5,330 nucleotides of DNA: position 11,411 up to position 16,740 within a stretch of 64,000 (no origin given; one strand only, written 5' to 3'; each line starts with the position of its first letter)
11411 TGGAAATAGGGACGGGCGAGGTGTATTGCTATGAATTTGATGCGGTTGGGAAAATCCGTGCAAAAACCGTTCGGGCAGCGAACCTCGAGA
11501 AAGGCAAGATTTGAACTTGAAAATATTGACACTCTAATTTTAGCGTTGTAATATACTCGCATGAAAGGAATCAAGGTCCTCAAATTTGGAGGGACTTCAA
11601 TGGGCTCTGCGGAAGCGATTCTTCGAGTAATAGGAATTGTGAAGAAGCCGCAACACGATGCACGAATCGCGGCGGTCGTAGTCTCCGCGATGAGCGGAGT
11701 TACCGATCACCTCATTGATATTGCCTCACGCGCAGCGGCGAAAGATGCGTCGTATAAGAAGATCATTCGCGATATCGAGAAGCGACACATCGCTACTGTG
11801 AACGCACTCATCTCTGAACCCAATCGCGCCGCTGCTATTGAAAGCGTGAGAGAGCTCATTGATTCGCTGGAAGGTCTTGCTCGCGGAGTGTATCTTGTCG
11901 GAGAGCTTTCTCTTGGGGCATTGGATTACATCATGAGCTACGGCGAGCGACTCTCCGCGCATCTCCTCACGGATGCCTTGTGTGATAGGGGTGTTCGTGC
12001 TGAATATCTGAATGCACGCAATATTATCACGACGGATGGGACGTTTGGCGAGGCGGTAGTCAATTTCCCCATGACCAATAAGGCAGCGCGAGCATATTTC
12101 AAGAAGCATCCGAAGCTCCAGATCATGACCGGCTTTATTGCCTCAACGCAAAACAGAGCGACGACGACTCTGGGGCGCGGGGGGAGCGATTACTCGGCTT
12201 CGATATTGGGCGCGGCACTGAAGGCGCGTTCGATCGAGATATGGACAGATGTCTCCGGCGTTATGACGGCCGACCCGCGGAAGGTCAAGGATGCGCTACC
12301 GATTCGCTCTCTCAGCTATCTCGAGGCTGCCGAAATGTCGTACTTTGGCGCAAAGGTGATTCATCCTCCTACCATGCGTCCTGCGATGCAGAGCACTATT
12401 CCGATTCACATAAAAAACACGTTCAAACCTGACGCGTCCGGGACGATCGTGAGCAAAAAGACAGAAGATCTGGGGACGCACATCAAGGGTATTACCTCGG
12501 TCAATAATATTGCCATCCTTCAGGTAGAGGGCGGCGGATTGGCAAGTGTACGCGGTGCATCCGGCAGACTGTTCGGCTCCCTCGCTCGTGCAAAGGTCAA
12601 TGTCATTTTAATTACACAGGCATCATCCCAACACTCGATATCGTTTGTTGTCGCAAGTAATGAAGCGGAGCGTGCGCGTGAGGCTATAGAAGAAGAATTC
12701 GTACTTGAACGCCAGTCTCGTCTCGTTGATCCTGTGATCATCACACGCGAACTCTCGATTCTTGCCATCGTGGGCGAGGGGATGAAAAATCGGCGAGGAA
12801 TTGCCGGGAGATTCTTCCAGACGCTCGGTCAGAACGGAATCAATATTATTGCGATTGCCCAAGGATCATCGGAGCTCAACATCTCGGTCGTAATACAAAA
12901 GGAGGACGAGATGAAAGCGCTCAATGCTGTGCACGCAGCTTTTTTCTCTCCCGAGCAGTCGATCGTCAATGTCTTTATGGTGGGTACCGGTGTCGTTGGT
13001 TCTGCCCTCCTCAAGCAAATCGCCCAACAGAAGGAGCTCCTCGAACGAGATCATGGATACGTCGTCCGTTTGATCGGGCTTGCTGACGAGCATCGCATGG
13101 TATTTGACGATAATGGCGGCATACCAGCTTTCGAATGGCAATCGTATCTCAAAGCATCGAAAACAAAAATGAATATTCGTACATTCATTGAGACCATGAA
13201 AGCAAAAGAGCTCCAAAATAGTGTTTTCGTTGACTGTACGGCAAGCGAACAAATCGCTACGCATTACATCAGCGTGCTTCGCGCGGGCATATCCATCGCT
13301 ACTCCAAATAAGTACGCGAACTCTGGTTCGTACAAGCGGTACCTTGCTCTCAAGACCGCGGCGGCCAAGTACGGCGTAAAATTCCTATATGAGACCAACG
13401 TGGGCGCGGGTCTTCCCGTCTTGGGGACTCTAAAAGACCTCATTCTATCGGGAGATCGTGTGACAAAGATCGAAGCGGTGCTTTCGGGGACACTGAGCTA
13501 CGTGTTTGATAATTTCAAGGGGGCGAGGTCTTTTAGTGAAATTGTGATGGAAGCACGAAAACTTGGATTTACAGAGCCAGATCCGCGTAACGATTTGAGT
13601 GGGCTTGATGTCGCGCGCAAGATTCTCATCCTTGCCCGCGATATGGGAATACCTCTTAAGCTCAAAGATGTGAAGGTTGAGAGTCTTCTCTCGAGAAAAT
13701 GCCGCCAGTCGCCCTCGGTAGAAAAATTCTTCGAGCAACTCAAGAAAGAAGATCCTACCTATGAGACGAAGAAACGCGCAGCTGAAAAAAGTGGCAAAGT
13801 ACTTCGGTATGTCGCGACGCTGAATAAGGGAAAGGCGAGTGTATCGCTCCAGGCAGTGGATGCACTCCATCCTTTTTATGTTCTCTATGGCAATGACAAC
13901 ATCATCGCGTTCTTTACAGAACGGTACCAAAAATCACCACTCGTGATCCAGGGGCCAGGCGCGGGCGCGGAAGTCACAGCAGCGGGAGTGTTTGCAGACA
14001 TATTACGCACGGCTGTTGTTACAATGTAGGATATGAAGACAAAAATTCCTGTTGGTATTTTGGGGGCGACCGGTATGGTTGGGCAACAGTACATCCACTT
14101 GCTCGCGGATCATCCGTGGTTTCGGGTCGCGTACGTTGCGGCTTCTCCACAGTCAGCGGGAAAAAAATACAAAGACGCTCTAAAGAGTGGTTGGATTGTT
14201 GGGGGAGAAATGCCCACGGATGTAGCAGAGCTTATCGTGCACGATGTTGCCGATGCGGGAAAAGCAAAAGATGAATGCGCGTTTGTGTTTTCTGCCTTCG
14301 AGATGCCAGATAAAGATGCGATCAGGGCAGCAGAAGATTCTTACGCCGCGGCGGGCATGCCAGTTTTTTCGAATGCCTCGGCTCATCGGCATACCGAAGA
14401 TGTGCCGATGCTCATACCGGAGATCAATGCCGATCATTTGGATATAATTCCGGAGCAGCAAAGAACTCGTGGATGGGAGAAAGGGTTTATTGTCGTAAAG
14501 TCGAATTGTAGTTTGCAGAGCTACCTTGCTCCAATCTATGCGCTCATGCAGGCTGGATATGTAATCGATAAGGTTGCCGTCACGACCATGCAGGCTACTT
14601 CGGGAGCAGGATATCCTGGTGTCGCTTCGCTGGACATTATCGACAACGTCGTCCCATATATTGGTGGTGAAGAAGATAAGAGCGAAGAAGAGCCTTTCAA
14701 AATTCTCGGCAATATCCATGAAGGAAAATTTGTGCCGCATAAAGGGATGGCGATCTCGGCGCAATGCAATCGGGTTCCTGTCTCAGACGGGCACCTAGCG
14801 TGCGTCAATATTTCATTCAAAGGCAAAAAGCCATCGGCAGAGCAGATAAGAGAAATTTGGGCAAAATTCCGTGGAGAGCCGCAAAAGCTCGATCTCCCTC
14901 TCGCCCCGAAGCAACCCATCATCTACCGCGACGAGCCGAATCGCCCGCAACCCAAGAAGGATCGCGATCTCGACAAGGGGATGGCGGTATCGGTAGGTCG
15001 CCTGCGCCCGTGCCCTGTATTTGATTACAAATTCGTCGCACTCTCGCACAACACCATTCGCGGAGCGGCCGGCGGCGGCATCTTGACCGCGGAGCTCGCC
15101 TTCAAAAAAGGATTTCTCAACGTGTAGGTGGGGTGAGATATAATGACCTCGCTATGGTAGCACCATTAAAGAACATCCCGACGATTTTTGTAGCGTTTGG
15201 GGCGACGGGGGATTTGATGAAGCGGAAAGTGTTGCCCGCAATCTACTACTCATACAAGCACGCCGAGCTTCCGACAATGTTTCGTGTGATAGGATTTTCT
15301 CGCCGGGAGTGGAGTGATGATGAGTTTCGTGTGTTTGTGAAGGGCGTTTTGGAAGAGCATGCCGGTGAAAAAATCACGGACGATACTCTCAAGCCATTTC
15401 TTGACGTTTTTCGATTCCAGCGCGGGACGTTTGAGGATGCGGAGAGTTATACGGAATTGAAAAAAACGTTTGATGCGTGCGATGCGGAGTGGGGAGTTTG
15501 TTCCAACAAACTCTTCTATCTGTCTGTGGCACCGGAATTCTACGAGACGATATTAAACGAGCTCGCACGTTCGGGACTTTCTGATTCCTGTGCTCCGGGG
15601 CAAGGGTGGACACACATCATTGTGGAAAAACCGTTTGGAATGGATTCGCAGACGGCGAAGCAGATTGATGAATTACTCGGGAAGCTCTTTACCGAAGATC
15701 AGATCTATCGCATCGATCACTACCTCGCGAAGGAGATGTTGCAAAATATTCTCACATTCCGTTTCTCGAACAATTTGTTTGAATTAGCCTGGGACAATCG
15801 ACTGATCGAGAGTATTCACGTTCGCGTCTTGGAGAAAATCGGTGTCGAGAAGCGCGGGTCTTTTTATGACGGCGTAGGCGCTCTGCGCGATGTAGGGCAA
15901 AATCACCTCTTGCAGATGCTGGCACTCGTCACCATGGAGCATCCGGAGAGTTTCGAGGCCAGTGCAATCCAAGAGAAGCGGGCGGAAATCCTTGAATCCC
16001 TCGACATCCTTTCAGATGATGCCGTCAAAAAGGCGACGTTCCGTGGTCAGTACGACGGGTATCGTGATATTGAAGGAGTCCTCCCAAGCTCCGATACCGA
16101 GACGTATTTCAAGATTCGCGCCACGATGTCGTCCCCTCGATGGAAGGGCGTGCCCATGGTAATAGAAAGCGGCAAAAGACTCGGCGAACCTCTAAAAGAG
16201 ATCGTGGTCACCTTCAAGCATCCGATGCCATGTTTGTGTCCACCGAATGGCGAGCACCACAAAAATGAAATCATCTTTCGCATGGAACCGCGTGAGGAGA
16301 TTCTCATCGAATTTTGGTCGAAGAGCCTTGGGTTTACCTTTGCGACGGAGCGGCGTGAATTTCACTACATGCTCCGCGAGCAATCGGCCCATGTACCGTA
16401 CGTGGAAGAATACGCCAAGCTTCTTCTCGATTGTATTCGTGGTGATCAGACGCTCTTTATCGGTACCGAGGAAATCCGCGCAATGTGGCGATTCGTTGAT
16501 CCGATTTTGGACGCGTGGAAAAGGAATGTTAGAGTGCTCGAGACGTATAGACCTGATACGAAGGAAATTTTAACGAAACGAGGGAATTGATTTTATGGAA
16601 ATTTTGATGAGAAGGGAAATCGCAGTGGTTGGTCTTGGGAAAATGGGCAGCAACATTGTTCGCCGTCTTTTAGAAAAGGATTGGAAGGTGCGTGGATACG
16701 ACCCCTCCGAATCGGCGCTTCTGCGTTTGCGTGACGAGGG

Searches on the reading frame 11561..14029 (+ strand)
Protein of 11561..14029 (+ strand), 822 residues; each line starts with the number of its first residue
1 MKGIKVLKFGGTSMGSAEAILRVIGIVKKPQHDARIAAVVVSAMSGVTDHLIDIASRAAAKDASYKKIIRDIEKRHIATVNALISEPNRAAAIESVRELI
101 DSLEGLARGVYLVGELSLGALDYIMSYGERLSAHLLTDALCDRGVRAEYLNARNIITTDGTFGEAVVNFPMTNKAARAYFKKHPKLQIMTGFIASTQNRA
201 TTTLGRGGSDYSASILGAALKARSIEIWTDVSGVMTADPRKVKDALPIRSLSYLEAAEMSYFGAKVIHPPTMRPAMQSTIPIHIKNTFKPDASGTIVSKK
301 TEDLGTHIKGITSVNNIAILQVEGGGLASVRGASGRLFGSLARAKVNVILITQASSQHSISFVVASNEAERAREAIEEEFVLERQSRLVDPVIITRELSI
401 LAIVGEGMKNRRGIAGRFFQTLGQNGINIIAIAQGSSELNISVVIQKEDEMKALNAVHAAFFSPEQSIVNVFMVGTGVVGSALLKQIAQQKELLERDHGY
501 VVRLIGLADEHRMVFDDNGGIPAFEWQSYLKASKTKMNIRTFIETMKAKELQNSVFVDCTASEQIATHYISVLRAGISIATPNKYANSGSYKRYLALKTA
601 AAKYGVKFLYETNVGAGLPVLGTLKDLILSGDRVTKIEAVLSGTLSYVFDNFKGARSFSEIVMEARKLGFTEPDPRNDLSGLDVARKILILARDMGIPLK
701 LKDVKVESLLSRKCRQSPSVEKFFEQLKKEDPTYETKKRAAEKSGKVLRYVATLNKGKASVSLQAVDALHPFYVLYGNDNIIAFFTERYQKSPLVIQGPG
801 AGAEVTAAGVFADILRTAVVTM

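Call 51: search_protein_families(library=pfam, proteins=[window:11561-14029:+], max_evalue=0.0001)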
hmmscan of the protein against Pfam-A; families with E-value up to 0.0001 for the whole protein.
window:11561-14029:+ (822 aa): 6 families
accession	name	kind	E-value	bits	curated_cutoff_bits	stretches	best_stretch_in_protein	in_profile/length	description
PF00742.24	Homoserine_dh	-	3.7e-52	177.1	22.9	1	619-815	1-173/173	Homoserine dehydrogenase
PF00696.33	AA_kinase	-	1.4e-46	159.6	24.9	1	4-286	2-234/234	Amino acid kinase family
PF22468.2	ACT_9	-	2.8e-42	142.7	27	2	402-461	2-61/61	ACT domain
PF03447.22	NAD_binding_3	-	2.3e-17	64.2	24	1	475-611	1-116/116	Homoserine dehydrogenase, NAD binding domain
PF13840.12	ACT_7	-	1.8e-13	50.5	27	1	396-458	4-64/65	ACT domain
PF01842.31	ACT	-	1.9e-13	50.4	27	1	407-453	6-57/66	ACT domain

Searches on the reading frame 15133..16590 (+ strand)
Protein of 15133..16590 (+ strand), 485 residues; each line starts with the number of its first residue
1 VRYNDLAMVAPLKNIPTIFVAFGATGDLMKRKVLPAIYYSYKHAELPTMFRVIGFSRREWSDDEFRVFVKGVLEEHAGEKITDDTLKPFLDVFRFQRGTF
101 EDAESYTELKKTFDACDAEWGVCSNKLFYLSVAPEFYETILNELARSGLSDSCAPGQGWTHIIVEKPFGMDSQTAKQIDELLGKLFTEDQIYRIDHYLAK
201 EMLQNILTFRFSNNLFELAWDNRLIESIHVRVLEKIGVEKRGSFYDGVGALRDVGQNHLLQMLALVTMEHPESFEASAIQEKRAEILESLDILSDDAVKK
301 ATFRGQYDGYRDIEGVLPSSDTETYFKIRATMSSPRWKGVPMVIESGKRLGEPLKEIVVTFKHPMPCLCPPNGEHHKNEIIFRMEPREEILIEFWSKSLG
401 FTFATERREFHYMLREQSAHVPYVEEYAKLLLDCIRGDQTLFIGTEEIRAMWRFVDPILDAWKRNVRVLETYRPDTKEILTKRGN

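Call 51: search_protein_families(library=pfam, proteins=[window:15133-16590:+], max_evalue=0.0001)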
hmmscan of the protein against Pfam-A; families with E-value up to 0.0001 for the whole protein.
window:15133-16590:+ (485 aa): 2 families
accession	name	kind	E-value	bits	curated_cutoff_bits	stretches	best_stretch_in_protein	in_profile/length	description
PF02781.21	G6PD_C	-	1e-79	268.1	27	1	207-476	1-278/296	Glucose-6-phosphate dehydrogenase, C-terminal domain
PF00479.28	G6PD_N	-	1.7e-55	188.9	22.1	1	20-205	1-183/183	Glucose-6-phosphate dehydrogenase, NAD binding domain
